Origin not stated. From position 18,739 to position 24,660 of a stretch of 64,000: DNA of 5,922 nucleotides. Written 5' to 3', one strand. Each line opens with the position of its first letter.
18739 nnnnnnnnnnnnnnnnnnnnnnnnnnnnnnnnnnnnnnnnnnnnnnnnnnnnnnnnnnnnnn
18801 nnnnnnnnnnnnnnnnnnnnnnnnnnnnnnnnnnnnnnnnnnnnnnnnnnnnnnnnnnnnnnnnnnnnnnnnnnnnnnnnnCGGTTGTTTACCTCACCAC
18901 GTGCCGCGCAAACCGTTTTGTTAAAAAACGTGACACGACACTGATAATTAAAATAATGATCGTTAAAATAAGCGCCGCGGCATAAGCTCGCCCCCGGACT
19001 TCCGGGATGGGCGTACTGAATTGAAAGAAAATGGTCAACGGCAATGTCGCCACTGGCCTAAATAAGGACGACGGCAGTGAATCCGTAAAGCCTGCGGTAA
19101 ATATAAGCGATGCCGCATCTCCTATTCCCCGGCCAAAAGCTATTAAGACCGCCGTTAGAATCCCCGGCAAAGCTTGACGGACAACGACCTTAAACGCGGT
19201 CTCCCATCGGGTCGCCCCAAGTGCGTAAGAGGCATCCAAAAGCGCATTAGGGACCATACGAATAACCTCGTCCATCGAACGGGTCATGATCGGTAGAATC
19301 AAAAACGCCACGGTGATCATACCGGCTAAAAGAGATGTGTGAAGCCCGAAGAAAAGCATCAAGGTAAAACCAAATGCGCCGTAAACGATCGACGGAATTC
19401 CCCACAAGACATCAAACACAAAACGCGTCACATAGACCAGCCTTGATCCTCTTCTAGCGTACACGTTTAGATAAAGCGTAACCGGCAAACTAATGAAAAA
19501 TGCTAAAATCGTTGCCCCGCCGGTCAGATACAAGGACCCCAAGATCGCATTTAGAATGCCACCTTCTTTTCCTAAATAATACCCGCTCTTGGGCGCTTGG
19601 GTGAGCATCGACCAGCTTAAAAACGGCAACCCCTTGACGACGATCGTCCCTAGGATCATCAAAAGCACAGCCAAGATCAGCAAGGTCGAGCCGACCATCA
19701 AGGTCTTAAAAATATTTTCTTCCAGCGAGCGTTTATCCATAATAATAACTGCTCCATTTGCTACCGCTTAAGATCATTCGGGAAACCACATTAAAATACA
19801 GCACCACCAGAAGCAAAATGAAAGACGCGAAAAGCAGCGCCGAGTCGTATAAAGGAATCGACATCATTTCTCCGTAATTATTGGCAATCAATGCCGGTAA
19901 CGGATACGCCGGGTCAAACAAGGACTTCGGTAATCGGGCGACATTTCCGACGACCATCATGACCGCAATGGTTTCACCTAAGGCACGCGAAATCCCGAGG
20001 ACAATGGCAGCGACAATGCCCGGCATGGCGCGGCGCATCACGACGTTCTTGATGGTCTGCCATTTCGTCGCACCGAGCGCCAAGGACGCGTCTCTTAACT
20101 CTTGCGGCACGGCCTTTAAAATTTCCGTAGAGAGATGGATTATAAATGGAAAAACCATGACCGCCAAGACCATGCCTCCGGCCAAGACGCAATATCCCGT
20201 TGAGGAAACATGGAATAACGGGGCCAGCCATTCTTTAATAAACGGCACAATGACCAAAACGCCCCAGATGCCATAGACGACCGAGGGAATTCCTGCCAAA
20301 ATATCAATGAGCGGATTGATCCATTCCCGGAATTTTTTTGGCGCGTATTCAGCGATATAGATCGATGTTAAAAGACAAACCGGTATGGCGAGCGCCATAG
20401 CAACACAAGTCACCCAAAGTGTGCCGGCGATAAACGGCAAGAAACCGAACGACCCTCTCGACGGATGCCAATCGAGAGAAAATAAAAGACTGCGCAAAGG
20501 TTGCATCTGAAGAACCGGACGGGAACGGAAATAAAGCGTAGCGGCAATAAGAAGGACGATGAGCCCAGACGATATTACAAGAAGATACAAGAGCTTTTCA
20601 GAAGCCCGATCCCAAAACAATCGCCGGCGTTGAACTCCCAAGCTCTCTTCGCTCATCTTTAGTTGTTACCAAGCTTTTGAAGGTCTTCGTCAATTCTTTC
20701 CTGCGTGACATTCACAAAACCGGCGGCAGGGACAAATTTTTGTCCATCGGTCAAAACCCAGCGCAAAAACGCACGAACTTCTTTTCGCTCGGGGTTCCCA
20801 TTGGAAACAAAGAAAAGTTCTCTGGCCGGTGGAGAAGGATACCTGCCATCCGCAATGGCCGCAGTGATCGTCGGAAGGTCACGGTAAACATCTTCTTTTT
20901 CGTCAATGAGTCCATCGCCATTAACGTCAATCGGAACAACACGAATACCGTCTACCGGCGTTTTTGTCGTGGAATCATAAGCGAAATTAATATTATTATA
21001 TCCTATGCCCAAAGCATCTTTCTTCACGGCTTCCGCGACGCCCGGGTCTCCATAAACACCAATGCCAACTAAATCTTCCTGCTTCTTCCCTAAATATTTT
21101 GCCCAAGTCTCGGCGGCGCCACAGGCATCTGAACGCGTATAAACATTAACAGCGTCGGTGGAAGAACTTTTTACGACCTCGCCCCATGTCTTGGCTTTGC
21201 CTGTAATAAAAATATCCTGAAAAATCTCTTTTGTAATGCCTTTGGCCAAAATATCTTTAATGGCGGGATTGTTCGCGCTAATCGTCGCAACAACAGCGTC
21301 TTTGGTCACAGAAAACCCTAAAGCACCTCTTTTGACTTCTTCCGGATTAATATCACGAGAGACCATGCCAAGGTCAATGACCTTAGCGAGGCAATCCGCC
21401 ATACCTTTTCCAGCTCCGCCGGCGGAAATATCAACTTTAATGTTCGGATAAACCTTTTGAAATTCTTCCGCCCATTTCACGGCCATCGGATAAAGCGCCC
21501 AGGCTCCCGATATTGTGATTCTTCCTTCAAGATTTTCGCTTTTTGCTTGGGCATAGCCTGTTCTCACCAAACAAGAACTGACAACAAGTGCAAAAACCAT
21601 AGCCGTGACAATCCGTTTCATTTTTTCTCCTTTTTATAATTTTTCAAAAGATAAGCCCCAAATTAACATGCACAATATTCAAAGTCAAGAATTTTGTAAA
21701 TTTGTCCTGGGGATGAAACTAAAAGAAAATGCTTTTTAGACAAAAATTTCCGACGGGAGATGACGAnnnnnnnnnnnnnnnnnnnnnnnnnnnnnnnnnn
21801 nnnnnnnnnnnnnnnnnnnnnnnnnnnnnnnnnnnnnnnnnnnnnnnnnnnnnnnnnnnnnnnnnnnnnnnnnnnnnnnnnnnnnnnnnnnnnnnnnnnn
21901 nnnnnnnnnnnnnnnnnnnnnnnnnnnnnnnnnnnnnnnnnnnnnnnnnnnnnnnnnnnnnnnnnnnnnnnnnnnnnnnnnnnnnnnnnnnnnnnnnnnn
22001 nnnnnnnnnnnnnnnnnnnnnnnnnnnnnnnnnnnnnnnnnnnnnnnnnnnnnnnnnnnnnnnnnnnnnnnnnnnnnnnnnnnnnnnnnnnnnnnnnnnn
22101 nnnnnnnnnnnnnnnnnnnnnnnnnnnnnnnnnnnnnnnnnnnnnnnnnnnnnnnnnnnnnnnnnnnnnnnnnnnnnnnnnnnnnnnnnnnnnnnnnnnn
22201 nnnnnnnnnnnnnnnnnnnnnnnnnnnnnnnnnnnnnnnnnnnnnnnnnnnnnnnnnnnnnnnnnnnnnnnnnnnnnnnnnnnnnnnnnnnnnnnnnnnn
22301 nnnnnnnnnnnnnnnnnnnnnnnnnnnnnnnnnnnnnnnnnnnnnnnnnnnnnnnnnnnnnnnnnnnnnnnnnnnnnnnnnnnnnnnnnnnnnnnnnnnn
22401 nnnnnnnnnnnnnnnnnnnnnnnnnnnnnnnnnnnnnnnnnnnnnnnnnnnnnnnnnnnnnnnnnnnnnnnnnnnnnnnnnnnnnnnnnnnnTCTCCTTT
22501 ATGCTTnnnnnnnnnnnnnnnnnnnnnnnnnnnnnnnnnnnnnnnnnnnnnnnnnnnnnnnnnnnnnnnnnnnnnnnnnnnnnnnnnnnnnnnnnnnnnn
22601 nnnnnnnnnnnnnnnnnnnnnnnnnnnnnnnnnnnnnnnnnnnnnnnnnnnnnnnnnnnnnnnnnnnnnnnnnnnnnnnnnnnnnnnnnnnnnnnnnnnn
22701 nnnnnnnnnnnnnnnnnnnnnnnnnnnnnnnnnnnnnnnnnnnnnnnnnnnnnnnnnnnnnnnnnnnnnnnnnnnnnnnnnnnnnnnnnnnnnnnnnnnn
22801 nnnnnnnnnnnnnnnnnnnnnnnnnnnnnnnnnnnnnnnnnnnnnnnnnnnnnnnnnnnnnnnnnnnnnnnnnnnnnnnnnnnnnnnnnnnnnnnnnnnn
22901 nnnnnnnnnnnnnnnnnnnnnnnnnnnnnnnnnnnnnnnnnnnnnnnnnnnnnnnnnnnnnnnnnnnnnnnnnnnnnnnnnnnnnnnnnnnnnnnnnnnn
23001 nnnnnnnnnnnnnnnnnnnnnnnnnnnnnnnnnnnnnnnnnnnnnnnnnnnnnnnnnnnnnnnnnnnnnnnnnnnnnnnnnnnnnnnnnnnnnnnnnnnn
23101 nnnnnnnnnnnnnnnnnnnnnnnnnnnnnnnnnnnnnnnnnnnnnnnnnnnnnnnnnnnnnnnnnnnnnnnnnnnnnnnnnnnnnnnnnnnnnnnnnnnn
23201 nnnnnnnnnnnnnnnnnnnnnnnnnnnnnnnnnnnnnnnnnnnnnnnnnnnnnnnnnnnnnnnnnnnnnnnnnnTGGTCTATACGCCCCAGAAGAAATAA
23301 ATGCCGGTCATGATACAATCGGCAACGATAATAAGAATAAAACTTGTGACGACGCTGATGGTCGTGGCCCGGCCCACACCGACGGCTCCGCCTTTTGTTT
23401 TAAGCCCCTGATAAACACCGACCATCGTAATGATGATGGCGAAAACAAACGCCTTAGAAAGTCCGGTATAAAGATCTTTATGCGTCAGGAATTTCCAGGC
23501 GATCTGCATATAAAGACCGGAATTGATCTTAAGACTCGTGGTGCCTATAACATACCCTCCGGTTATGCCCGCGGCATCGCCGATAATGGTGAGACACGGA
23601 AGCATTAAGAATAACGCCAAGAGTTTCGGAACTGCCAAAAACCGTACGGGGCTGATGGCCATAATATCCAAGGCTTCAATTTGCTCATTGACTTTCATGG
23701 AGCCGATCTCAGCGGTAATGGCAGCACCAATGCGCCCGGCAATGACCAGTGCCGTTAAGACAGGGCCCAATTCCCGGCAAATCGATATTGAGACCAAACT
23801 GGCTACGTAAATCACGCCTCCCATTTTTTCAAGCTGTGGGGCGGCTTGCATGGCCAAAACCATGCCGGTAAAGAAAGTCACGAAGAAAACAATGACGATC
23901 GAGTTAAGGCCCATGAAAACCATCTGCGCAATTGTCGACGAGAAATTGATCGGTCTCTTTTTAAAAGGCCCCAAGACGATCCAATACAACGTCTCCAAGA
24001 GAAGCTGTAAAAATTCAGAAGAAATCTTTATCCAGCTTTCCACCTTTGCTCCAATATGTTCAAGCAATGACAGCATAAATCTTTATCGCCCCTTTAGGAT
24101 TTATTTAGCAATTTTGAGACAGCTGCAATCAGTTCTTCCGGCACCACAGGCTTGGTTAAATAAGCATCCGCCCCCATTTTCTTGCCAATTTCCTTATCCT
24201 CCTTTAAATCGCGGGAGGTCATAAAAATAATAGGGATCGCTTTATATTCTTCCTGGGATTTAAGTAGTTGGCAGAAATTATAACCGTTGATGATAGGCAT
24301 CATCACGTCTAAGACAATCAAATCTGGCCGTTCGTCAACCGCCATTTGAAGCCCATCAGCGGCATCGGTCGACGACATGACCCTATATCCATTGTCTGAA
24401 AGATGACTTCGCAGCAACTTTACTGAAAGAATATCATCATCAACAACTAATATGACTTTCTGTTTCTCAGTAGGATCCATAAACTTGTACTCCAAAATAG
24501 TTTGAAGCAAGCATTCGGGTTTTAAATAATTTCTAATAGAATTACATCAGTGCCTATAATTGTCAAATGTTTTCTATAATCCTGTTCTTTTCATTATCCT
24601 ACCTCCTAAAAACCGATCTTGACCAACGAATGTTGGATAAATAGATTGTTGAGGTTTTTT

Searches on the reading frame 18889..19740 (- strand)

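Call 56: search_protein_families(library=pfam, proteins=[window:18889-19740:-], max_evalue=0.0001)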
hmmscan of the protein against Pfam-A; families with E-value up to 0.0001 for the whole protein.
window:18889-19740:- (283 aa): 1 family
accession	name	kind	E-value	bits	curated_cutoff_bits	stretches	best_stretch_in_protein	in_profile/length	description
PF00528.27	BPD_transp_1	-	3.8e-20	72.8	26.4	1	92-281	9-182/184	Binding-protein-dependent transport system inner membrane component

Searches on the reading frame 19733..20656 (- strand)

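Call 56: search_protein_families(library=pfam, proteins=[window:19733-20656:-], max_evalue=0.0001)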
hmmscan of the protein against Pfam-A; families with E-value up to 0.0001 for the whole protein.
window:19733-20656:- (307 aa): 1 family
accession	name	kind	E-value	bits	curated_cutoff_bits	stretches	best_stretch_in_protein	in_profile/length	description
PF00528.27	BPD_transp_1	-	3.5e-22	79.5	26.4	1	96-292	3-175/184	Binding-protein-dependent transport system inner membrane component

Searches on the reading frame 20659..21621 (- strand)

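Call 56: search_protein_families(library=pfam, proteins=[window:20659-21621:-], max_evalue=0.0001)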
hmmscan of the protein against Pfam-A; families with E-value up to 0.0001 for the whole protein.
window:20659-21621:- (320 aa): 2 families
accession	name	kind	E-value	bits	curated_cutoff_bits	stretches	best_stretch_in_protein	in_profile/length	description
PF12849.12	PBP_like_2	-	2.4e-32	113.2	27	1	28-292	5-266/267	PBP superfamily domain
PF01547.30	SBP_bac_1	-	8.4e-05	23.1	26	0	50-295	13-306/307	Bacterial extracellular solute-binding protein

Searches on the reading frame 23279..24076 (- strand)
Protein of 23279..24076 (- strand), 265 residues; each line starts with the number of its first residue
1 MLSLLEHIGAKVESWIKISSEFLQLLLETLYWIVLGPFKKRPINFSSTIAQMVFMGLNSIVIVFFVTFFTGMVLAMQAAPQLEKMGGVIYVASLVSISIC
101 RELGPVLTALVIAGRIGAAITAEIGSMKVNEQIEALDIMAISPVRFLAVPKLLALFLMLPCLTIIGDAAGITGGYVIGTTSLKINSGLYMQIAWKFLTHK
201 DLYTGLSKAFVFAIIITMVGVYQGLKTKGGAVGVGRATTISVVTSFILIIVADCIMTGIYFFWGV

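Call 56: search_protein_families(library=pfam, proteins=[window:23279-24076:-], max_evalue=0.0001)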
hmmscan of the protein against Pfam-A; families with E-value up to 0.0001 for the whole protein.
window:23279-24076:- (265 aa): 1 family
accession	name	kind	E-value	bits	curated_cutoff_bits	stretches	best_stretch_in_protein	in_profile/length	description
PF02405.21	MlaE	-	2.3e-74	250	22.5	1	49-257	2-210/212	Permease MlaE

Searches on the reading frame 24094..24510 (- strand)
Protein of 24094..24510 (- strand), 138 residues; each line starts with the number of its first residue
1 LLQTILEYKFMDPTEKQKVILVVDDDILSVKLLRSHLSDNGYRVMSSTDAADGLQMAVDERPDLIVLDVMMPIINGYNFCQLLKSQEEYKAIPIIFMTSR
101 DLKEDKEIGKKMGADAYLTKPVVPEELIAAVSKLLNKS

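Call 56: search_protein_families(library=pfam, proteins=[window:24094-24510:-], max_evalue=0.0001)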
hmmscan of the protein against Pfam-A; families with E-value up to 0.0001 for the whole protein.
window:24094-24510:- (138 aa): 1 family
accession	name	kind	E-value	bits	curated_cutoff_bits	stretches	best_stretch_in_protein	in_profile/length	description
PF00072.30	Response_reg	-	2.4e-26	92.5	30.2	1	20-131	1-110/111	Response regulator receiver domain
